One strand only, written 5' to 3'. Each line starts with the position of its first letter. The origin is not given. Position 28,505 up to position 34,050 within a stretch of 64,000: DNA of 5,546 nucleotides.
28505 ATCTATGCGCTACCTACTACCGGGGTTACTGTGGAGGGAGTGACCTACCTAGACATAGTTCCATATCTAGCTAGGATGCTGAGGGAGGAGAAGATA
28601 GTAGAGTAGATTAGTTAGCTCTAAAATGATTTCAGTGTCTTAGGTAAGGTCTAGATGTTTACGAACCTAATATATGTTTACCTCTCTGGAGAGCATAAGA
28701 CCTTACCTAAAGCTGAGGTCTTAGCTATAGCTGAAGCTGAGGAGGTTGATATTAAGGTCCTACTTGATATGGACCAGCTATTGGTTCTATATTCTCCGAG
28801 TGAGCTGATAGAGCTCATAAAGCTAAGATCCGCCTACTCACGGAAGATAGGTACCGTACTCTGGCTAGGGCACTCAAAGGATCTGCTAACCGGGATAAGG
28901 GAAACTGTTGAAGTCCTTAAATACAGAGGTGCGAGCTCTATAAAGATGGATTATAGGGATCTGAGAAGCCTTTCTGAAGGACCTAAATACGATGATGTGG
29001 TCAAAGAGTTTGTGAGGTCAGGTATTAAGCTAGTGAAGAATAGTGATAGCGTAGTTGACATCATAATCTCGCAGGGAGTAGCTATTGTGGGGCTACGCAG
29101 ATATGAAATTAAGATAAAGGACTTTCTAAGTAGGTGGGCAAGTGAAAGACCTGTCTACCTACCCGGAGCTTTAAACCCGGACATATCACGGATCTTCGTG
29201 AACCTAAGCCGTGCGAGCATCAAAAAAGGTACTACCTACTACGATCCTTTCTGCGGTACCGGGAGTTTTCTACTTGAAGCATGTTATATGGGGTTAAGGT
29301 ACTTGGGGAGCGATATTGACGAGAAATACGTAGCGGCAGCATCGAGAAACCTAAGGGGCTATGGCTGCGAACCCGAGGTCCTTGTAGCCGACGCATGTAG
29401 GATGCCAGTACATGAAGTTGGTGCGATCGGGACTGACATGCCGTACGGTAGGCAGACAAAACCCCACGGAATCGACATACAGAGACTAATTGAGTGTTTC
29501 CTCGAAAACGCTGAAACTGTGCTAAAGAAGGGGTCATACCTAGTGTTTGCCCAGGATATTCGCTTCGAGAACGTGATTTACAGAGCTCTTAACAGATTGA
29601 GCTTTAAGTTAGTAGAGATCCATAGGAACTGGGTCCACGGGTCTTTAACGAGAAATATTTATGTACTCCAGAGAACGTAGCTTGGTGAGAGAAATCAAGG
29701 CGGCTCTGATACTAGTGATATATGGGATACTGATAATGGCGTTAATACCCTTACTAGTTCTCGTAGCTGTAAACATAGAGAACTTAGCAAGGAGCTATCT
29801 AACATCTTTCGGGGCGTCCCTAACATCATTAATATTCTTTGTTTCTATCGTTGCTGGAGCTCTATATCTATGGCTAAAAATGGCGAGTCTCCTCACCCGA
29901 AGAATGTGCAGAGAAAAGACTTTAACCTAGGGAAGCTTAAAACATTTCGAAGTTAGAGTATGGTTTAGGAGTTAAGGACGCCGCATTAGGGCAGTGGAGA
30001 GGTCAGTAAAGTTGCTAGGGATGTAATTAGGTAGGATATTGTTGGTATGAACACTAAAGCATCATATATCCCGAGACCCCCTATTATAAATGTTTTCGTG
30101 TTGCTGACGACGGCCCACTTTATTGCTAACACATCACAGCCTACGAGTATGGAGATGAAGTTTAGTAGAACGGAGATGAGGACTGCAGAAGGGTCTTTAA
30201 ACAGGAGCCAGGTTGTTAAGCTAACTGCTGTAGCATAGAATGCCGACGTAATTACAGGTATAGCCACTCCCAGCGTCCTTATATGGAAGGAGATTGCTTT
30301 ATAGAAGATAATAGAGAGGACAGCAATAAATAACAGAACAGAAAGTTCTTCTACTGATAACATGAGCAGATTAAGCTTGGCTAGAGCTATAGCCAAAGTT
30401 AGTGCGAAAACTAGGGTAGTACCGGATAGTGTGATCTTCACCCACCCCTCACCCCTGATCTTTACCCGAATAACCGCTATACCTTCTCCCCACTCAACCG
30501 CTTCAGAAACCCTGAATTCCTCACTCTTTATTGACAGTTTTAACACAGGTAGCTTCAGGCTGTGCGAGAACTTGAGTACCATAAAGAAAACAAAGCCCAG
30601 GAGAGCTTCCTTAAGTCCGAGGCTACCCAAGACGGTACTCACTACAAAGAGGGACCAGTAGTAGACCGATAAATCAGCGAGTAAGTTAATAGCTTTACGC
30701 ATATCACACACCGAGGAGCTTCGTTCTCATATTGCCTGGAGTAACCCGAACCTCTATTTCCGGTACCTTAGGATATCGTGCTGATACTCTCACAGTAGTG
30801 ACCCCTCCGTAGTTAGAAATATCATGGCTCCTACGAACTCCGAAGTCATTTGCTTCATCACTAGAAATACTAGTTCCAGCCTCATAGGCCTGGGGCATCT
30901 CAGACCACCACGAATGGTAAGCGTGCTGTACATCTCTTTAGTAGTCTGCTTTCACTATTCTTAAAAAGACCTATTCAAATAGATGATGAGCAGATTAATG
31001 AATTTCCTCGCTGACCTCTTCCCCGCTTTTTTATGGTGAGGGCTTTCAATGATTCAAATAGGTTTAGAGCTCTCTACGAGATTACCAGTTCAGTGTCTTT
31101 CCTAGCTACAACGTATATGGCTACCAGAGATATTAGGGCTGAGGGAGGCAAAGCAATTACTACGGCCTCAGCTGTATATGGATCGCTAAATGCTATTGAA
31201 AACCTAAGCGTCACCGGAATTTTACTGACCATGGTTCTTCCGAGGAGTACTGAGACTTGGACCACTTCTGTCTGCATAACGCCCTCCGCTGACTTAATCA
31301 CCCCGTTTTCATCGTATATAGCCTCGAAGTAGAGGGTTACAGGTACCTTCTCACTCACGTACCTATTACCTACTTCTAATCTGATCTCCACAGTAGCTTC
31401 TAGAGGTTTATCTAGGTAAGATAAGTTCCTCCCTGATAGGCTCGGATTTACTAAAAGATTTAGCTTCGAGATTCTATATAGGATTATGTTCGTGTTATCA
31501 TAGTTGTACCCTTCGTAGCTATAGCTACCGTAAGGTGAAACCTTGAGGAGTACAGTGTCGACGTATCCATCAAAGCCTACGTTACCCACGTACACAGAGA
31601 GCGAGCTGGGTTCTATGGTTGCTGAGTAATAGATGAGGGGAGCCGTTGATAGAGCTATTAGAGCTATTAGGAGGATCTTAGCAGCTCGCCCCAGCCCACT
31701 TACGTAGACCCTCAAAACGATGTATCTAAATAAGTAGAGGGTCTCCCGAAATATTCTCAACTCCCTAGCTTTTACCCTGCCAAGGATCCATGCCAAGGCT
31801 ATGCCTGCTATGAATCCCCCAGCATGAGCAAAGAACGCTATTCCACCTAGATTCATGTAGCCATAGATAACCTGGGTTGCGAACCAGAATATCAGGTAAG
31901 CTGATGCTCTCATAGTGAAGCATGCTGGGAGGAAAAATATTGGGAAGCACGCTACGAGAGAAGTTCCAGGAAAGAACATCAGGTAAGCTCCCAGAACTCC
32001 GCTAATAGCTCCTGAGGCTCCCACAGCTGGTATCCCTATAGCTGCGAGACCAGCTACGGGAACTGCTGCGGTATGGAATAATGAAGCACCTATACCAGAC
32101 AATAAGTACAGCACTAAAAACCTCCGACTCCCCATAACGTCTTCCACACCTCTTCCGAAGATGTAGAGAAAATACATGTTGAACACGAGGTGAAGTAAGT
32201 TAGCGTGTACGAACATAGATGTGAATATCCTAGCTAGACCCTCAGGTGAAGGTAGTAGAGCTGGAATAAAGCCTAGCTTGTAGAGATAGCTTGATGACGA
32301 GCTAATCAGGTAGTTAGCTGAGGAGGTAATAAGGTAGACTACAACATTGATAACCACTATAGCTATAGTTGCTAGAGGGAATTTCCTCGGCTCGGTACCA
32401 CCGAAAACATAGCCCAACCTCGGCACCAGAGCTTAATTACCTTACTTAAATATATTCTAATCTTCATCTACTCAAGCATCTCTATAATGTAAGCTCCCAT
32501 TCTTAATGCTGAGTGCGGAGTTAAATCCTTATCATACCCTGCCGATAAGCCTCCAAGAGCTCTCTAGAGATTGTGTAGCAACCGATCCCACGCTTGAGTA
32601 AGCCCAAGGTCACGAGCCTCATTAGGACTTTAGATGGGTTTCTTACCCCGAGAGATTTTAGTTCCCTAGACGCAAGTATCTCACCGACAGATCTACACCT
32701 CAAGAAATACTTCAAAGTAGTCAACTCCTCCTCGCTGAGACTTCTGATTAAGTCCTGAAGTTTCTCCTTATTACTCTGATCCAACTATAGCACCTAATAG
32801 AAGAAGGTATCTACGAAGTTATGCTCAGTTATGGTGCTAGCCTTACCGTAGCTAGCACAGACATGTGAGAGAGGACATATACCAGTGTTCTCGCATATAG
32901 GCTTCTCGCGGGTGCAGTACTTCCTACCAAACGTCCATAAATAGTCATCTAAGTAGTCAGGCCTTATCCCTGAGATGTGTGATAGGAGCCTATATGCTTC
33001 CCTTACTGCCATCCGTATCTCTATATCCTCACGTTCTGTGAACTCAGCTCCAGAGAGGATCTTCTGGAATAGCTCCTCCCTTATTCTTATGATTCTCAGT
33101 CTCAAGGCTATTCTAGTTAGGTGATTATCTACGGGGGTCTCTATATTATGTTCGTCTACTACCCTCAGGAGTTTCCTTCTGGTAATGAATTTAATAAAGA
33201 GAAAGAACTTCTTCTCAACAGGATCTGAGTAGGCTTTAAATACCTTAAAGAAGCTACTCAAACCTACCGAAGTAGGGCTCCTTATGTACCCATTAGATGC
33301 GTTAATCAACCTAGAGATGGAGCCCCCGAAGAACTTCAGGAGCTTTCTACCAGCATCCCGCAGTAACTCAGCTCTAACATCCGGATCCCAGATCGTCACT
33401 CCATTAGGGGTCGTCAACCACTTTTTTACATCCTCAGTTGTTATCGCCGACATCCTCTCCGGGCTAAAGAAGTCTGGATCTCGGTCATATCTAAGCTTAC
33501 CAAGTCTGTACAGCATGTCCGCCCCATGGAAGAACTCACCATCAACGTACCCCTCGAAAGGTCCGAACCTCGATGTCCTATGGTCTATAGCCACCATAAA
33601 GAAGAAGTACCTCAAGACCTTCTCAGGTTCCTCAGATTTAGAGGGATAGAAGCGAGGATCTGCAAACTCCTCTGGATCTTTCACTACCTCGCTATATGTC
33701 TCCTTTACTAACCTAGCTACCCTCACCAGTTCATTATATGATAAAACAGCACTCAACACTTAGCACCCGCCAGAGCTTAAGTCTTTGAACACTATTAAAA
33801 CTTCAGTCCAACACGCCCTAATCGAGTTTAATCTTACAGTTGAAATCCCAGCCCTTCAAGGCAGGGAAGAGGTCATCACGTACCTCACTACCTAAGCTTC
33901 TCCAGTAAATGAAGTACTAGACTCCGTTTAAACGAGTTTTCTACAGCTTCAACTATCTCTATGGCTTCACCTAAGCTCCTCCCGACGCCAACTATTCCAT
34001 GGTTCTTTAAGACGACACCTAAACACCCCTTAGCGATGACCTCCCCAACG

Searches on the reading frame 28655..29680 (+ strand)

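Call 14: search_protein_families(library=pfam, proteins=[window:28655-29680:+])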
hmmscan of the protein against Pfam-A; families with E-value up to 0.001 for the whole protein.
window:28655-29680:+ (341 aa): 7 families
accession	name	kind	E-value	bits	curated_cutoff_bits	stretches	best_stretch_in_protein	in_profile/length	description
PF01170.24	UPF0020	-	7e-25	88.3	22.3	1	165-333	4-195/197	RMKL-like, methyltransferase domain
PF01555.25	N6_N4_Mtase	-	4.5e-07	30.5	26.7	1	186-229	176-219/221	DNA methylase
PF13847.12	Methyltransf_31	-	3.4e-06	27.3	27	1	189-299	1-110/145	Methyltransferase domain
PF11599.14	AviRa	-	5.2e-06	26.5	25.7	0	189-234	49-98/232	RRNA methyltransferase AviRa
PF13649.12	Methyltransf_25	-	1.9e-05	25.7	27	1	200-254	6-62/97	Methyltransferase domain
PF08241.18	Methyltransf_11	-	5.6e-05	24.2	21.2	0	200-253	5-57/95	Methyltransferase domain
PF02086.21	MethyltransfD12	-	0.00029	21.1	22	1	187-228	19-57/253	D12 class N6 adenine-specific DNA methyltransferase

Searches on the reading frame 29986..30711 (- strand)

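Call 14: search_protein_families(library=pfam, proteins=[window:29986-30711:-])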
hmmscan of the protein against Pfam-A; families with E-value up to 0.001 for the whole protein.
window:29986-30711:- (241 aa): 1 family
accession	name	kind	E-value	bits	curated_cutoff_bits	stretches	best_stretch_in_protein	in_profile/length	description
PF07758.16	DUF1614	-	1.1e-07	32.4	23.9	1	52-228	6-170/171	Protein of unknown function (DUF1614)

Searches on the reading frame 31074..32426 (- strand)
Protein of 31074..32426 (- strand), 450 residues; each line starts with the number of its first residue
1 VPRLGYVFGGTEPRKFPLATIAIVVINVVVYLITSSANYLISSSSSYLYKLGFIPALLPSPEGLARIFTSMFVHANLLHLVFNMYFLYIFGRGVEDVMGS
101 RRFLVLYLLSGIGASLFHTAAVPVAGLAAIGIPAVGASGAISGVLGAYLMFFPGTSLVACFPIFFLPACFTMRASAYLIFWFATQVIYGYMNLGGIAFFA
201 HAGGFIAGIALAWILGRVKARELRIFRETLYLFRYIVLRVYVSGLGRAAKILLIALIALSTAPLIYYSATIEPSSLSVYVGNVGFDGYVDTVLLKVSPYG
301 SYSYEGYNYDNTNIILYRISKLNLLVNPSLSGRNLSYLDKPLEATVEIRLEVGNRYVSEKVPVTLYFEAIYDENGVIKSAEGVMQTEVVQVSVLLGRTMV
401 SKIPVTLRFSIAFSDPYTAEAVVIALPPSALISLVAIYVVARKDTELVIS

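Call 14: search_protein_families(library=pfam, proteins=[window:31074-32426:-])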
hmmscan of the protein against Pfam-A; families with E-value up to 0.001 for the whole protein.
window:31074-32426:- (450 aa): 1 family
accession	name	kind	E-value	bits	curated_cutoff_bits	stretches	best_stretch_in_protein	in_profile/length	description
PF01694.28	Rhomboid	-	2e-33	116.1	22.6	1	63-217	3-142/143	Rhomboid domain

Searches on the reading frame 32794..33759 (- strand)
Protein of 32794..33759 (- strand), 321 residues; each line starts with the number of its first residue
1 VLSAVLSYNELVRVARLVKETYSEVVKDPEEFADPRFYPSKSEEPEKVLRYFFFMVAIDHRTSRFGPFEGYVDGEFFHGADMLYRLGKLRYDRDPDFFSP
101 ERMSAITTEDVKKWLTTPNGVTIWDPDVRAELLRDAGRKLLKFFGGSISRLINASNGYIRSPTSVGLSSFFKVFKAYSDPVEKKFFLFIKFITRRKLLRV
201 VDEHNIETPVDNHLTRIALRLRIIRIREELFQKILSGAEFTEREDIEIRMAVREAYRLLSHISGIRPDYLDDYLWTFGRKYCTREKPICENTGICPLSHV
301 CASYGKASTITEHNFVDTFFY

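Call 14: search_protein_families(library=pfam, proteins=[window:32794-33759:-])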
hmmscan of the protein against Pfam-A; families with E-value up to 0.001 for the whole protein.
window:32794-33759:- (321 aa): 1 family
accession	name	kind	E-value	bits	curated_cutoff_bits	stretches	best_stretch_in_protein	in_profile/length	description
PF10343.14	Q_salvage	-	3.2e-07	30.6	25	1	92-157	58-123/285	Queuosine salvage protein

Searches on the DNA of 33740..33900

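Call 12: search_rna_families(source=window, start=33740, end=33900, threshold=evalue, max_evalue=10, show_alignments=4)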
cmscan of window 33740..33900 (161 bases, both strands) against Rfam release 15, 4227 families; matches with E-value up to 10: 5.
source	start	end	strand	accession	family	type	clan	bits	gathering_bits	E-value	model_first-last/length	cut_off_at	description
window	33773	33889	+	RF00062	HgcC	Gene;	-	20.3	50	0.0052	1-130/130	no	HgcC family RNA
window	33747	33793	-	RF03236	mir-1206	Gene; miRNA;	-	16.9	70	0.47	1-58/58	no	mir-1206 microRNA precursor family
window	33838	33859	-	RF03567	MIR8024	Gene; miRNA;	-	13.6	57.3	5.4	1-86/86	no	MIR8024 microRNA precursor family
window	33845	33867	+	RF02656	sot0042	Gene; sRNA;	-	11.4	88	0.48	152-174/174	no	Sense overlapping transcript RNA 0042 (sot)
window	33803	33848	-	RF01309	sR60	Gene; snRNA; snoRNA; CD-box;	CL00132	10.3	50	7.5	9-53/55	no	Small nucleolar RNA sR60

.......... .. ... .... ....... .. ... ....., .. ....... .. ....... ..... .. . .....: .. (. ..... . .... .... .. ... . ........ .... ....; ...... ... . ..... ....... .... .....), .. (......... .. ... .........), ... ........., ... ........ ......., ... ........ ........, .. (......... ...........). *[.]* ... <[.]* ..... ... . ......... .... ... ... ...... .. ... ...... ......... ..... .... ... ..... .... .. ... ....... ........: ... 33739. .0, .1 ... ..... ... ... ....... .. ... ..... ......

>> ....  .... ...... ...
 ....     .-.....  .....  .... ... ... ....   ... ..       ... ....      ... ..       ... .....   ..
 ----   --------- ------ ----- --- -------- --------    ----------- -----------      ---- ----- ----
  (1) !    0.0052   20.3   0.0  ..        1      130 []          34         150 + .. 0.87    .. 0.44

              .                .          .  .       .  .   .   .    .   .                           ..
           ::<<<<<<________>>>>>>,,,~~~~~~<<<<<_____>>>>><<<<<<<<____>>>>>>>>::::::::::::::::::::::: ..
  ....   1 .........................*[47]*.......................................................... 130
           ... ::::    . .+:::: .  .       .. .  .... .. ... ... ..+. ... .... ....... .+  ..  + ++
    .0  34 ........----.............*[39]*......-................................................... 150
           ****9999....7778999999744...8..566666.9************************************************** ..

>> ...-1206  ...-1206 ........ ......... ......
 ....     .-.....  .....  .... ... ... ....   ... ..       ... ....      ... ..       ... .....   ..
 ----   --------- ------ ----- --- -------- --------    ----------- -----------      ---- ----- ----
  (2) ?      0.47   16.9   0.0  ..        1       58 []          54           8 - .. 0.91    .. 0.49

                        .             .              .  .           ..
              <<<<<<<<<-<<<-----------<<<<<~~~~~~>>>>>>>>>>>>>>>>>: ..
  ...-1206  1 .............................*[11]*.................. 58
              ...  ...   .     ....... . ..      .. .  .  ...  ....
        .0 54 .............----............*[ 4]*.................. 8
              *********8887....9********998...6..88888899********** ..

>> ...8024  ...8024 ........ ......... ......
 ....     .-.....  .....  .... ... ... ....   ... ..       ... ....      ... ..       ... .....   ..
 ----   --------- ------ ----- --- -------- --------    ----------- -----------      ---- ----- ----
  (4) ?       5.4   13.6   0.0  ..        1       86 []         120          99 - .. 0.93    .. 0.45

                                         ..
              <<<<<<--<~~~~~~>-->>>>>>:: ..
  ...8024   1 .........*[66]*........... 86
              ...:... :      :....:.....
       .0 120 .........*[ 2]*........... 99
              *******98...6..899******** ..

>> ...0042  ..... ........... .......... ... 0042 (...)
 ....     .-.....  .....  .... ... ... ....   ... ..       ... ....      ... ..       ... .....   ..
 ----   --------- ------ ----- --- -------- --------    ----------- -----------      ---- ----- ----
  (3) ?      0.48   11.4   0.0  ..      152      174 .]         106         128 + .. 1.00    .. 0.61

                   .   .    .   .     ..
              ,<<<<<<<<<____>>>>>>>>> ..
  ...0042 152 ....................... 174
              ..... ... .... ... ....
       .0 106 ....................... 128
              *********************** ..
